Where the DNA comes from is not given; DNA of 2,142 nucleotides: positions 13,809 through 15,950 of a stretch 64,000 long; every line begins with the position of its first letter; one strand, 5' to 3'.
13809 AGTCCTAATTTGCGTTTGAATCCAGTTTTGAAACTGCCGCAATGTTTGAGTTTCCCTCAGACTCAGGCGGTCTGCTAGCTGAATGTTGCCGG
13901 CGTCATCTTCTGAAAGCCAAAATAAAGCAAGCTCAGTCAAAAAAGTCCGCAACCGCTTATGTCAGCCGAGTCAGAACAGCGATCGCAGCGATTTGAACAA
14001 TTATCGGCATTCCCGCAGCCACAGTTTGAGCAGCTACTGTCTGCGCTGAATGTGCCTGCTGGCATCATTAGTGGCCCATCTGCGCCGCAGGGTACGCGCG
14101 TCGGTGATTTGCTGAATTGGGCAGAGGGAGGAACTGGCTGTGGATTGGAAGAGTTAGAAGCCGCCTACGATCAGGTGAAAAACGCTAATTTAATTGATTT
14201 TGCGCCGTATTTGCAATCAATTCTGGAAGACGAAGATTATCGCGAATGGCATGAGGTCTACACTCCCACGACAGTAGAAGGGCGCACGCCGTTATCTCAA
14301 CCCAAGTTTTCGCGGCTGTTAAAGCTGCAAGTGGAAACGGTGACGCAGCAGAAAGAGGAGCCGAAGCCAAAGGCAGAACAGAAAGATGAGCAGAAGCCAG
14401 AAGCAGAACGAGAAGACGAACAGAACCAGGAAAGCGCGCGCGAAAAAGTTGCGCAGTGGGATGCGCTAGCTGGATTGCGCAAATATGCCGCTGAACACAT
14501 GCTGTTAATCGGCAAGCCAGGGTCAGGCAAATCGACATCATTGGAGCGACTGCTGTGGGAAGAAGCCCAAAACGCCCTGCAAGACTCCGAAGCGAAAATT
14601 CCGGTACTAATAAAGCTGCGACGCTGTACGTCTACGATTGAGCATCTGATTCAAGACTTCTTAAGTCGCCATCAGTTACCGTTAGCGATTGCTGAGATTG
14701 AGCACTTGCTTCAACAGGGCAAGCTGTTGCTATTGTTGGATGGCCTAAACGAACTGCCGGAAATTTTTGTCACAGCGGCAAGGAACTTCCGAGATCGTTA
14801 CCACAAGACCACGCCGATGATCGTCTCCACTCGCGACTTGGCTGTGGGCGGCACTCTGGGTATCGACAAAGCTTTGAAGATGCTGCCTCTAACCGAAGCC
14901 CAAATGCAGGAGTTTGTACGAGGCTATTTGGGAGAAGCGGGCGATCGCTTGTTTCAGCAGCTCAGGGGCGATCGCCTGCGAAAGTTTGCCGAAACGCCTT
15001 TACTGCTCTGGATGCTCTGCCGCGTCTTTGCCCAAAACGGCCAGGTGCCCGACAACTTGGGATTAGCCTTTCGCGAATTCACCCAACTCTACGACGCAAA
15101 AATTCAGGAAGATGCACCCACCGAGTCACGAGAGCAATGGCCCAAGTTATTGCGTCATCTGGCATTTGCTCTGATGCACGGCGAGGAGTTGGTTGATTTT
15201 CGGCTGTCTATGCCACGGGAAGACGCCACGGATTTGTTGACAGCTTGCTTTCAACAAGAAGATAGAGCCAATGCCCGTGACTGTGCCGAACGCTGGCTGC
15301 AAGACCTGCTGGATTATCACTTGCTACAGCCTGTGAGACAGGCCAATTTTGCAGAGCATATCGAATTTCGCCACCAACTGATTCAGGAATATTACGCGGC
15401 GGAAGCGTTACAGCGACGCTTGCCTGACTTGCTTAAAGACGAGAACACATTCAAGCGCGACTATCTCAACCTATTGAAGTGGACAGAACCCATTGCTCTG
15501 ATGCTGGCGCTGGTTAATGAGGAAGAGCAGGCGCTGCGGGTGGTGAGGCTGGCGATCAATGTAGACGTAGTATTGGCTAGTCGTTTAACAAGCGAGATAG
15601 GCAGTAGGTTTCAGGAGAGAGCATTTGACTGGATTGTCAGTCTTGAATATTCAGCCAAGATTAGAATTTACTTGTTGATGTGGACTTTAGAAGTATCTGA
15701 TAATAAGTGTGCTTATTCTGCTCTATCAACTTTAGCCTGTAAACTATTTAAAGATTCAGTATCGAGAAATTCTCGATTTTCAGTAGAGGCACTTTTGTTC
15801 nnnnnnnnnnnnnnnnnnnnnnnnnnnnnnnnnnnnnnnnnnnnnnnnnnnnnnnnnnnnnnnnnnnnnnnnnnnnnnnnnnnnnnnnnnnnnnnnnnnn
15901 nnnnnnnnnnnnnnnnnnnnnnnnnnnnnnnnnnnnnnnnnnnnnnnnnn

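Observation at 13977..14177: Same ~67-aa domain at the N-terminus of a NACHT-HEAT NLR and the C-terminus of a TIR protein 33 kb away: candidate dispersed sensor/effector immune pair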

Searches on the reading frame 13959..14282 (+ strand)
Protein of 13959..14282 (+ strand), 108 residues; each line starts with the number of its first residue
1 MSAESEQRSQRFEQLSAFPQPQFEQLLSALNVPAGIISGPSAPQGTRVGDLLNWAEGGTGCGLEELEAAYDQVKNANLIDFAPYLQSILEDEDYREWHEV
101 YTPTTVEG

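Call 5: search_protein_families(library=pfam, proteins=[window:13959-14282:+], max_evalue=10)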
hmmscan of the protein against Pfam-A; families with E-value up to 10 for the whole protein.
seq(108 aa): 1 family
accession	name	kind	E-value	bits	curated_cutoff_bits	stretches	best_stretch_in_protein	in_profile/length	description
PF18669.6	Trp_ring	-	0.17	12.6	27.1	1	70-82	16-28/51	Trimeric autotransporter adhesin Trp ring domain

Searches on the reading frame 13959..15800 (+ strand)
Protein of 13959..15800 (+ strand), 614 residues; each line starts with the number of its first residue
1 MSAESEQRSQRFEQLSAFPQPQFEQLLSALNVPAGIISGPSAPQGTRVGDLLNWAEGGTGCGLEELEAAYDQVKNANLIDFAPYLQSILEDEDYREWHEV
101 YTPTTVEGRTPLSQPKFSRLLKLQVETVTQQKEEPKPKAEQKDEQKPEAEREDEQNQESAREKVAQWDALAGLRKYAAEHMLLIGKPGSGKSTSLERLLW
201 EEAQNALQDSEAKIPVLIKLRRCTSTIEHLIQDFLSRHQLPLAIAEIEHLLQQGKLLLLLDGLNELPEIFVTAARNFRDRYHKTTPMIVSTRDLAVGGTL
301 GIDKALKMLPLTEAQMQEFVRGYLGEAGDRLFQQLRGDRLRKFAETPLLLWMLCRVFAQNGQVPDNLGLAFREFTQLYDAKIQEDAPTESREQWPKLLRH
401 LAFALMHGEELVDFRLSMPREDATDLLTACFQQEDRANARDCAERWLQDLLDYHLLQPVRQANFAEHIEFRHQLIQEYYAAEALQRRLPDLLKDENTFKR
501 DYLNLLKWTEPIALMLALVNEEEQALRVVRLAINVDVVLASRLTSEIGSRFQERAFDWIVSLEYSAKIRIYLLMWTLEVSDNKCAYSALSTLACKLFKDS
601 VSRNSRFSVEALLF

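Call 45: find_homologous_proteins(query=window:13959-15800:+, max_evalue=1e-10)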
Query window:13959-15800:+ (614 aa): 718 proteins with E <= 1e-10 among 8000 candidates; the best 120 are listed.
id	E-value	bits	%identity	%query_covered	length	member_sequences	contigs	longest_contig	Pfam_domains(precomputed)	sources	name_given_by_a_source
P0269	3.7e-216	737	61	96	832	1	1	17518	PF00514.30,PF25786.1,PF02985.29,PF03130.23,PF05729.19,PF13513.13,PF01602.27,PF13646.13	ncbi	-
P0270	8.9e-216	736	63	93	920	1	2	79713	PF02985.29,PF05729.19,PF13646.13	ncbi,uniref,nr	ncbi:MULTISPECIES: HEAT repeat domain-containing protein [Cyanophyceae]|uniref:HEAT repeat domain-co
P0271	2.8e-213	728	61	93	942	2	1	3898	PF12717.14,PF10363.16,PF02985.29,PF03130.23,PF05729.19,PF13513.13,PF13646.13,PF25767.2,PF11698.15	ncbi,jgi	jgi:HEAT repeat protein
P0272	1.2e-211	722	61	97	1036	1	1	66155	PF02985.29,PF03130.23,PF05729.19,PF13676.12,PF13646.13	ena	-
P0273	4.6e-209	714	70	81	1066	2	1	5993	PF00514.30,PF03130.23,PF05729.19,PF13646.13,PF19954.6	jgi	-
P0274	8.6e-204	696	67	81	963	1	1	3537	PF00514.30,PF02985.29,PF11838.15,PF03130.23,PF05729.19,PF13513.13,PF13646.13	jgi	jgi:HEAT repeat protein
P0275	2.6e-202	691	65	82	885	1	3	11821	PF00514.30,PF02985.29,PF03130.23,PF05729.19,PF13513.13,PF13646.13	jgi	jgi:HEAT repeat protein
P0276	8.2e-201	687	68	78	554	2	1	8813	PF05729.19,PF13401.13,PF19954.6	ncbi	ncbi:MAG: NACHT domain-containing protein, partial [Cyanobacteria bacterium J06642_9]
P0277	2.5e-199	682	68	77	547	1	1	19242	PF05729.19,PF19954.6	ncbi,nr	ncbi:MAG: NACHT domain-containing protein [Leptolyngbya sp. SIO4C5]|nr:NACHT domain-containing prote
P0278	4.5e-199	681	67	80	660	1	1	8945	PF02985.29,PF03130.23,PF05729.19,PF13513.13,PF13646.13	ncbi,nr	ncbi:MAG: NACHT domain-containing protein, partial [Leptolyngbyaceae cyanobacterium RM1_1_2]|nr:NACH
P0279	2.9e-198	678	64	87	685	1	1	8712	PF02985.29,PF03130.23,PF05729.19,PF13513.13,PF13646.13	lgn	-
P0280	8.4e-197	673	63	84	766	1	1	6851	PF25757.2,PF02985.29,PF03130.23,PF05729.19,PF13513.13,PF13646.13,PF25767.2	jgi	jgi:hypothetical protein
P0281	1.7e-193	662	66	78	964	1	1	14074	PF23271.2,PF12717.14,PF13365.13,PF00514.30,PF26715.1,PF12755.14,PF02985.29,PF11838.15,PF01602.27,PF14663.12,PF25767.2,PF21581.4,PF25786.1,PF22928.3,PF03130.23,PF05729.19,PF13513.13,PF13646.13,PF23227.2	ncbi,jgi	jgi:HEAT repeat protein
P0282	6.1e-192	657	63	85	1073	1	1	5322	PF03130.23,PF05729.19,PF13646.13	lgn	-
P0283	6.4e-192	657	65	80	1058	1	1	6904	PF02985.29,PF03130.23,PF05729.19,PF13676.12,PF13646.13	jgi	-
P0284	1.1e-191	656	64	80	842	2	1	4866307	PF13365.13,PF00514.30,PF02985.29,PF03130.23,PF05729.19,PF13513.13,PF13646.13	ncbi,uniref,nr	ncbi:HEAT repeat domain-containing protein [Sodalinema gerasimenkoae]|uniref:HEAT repeat domain-cont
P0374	2.9e-109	384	42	93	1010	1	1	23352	PF05729.19,PF13676.12,PF13646.13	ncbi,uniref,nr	ncbi:TIR domain-containing protein [Nodosilinea sp. LEGE 07088]|uniref:TIR domain-containing protein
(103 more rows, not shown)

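Call 47: search_protein_families(library=pfam, proteins=[P0272, P0374, P0277, P0284], max_evalue=0.001)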
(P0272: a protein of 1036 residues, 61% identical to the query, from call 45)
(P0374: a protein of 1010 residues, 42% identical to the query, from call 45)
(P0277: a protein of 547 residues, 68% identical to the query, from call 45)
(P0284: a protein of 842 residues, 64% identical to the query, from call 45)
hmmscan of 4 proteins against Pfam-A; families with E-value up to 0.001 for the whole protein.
P0272 (1036 aa): 9 families
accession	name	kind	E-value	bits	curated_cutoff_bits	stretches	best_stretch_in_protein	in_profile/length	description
PF13646.12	HEAT_2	-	3.3e-26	91.8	27.7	3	612-688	4-81/88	HEAT repeats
PF13676.11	TIR_2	-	3.5e-13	50.5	28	1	888-1016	2-120/122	TIR domain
PF03130.22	HEAT_PBS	-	6.7e-10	38.9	20.9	0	787-810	1-24/27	PBS lyase HEAT-like repeat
PF05729.18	NACHT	-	1.4e-09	38.4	26.7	1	176-319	3-164/167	NACHT domain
PF02985.28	HEAT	-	5.9e-07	29.6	23.5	0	773-798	2-27/31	HEAT repeat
PF00514.29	Arm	-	6.6e-05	23.3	20.6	0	642-666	16-40/41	Armadillo/beta-catenin-like repeat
PF01582.25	TIR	-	7.1e-05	23.1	21.3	1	899-1021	14-140/179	TIR domain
PF13513.12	HEAT_EZ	-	8.8e-05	23.4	27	0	771-797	28-54/55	HEAT-like repeat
PF13401.12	AAA_22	-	0.00032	21.5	27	0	173-261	5-96/130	AAA domain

P0374 (1010 aa): 6 families
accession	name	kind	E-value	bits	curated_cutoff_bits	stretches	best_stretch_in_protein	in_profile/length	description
PF13676.11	TIR_2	-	5.6e-13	49.9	28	1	867-995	3-121/122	TIR domain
PF13646.12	HEAT_2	-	9.7e-08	32.6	27.7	1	726-809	4-87/88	HEAT repeats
PF05729.18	NACHT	-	3.1e-07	30.8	26.7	1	224-340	34-166/167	NACHT domain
PF02985.28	HEAT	-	0.00024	21.5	23.5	0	760-779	7-27/31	HEAT repeat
PF01582.25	TIR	-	0.00027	21.2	21.3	1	874-963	15-100/179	TIR domain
PF00931.28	NB-ARC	-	0.00034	20.4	23.5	0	164-344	21-175/248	NB-ARC domain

P0277 (547 aa): 4 families
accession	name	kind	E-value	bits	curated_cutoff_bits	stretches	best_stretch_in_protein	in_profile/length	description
PF19954.5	EAD10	-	2.3e-26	92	24.1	1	1-76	1-76/77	Effector-associated domain 10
PF05729.18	NACHT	-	6.3e-11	42.8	26.7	1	175-319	3-165/167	NACHT domain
PF05496.18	RuvB_N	-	0.00037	20.7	27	1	146-213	7-71/159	Holliday junction DNA helicase RuvB P-loop domain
PF13191.12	AAA_16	-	0.00066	20.6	32.6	0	155-198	6-50/167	AAA ATPase domain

P0284 (842 aa): 12 families
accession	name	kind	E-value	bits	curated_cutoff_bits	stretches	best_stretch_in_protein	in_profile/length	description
PF13646.12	HEAT_2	-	3.6e-25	88.5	27.7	2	697-758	2-64/88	HEAT repeats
PF13513.12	HEAT_EZ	-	8.3e-17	61.7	27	1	691-721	25-55/55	HEAT-like repeat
PF03130.22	HEAT_PBS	-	5.3e-16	57.7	20.9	2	710-733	1-24/27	PBS lyase HEAT-like repeat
PF02985.28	HEAT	-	1.4e-15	56.3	23.5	0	698-722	4-28/31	HEAT repeat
PF13365.12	Trypsin_2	-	3e-13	51.2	27.6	1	12-149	1-144/144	Trypsin-like peptidase domain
PF05729.18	NACHT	-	8.9e-10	39.1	26.7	1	295-440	2-165/167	NACHT domain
PF00514.29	Arm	-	2.3e-07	31.1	20.6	0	694-721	12-39/41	Armadillo/beta-catenin-like repeat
PF13191.12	AAA_16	-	7.3e-05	23.8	32.6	0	284-367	15-103/167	AAA ATPase domain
PF13401.12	AAA_22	-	9.8e-05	23.1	27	0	295-378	7-93/130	AAA domain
PF00089.32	Trypsin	-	0.00021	21.6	20.6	1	9-97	24-127/220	Trypsin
PF25767.1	ARM_TBCD_2nd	-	0.00065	19.6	29.7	0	690-723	73-106/245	Tubulin-specific chaperone D-like, ARM repeats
PF12717.13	Cnd1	-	0.0009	19.8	26.4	0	693-721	20-48/162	non-SMC mitotic condensation complex subunit 1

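Call 72: find_encoding_contigs(protein=P0270, flank=6000, max_places=6)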
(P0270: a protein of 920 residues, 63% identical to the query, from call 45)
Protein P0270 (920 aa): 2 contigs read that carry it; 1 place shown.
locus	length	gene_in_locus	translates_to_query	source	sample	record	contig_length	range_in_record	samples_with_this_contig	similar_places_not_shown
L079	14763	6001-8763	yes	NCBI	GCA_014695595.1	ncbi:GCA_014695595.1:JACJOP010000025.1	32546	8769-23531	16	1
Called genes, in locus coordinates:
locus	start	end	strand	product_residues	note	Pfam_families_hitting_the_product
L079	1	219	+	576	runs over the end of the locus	PF02463:SMC_N, PF13175:AAA_15 (weak), PF13476:AAA_23, PF13304:AAA_21 (faint)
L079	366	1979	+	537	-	PF00999:Na_H_Exchanger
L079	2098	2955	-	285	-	-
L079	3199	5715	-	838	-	PF00027:cNMP_binding, PF00158:Sigma54_activat, PF25601:AAA_lid_14, PF12801:Fer4_5 (weak)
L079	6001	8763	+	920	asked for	PF05729:NACHT, PF02985:HEAT (faint), PF13646:HEAT_2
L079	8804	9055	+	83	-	PF03683:UPF0175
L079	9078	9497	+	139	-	-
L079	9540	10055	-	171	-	PF03734:YkuD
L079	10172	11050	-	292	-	PF00126:HTH_1, PF03466:LysR_substrate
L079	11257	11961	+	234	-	PF02678:Pirin, PF17954:Pirin_C_2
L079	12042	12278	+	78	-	PF09360:zf-CDGSH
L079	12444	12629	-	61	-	-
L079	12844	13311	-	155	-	PF00502:Phycobilisome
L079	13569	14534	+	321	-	PF01063:Aminotran_4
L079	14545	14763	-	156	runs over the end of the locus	PF00583:Acetyltransf_1, PF13673:Acetyltransf_10 (weak), PF13508:Acetyltransf_7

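Call 73: find_encoding_contigs(protein=P0269, flank=6000, max_places=4)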
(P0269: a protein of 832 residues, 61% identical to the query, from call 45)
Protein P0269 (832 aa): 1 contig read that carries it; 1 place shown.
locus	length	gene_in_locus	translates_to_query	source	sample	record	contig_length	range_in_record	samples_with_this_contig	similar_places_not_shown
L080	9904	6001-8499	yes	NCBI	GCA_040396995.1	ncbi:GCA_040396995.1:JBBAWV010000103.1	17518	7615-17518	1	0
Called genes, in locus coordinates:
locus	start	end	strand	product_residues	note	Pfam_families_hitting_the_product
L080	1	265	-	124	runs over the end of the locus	PF14107:DUF4280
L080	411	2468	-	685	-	PF05954:Phage_GPD (weak), PF24032:YQBQ (faint), PF04717:Phage_base_V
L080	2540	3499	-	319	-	PF02951:GSH-S_N, PF08443:RimK, PF02955:GSH-S_ATP, PF14398:ATPgrasp_YheCD (weak)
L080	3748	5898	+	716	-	PF00890:FAD_binding_2 (faint), PF01266:DAO, PF07992:Pyr_redox_2 (faint), PF05690:ThiG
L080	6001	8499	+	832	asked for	PF02985:HEAT (faint), PF13513:HEAT_EZ (faint), PF05729:NACHT, PF25786:HEAT_GCN1_C (faint), PF00514:Arm (faint), PF13646:HEAT_2, PF03130:HEAT_PBS (weak), PF13646:HEAT_2, +1 more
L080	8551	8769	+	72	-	PF10047:DUF2281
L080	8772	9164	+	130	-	PF01850:PIN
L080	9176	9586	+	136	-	-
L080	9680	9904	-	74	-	?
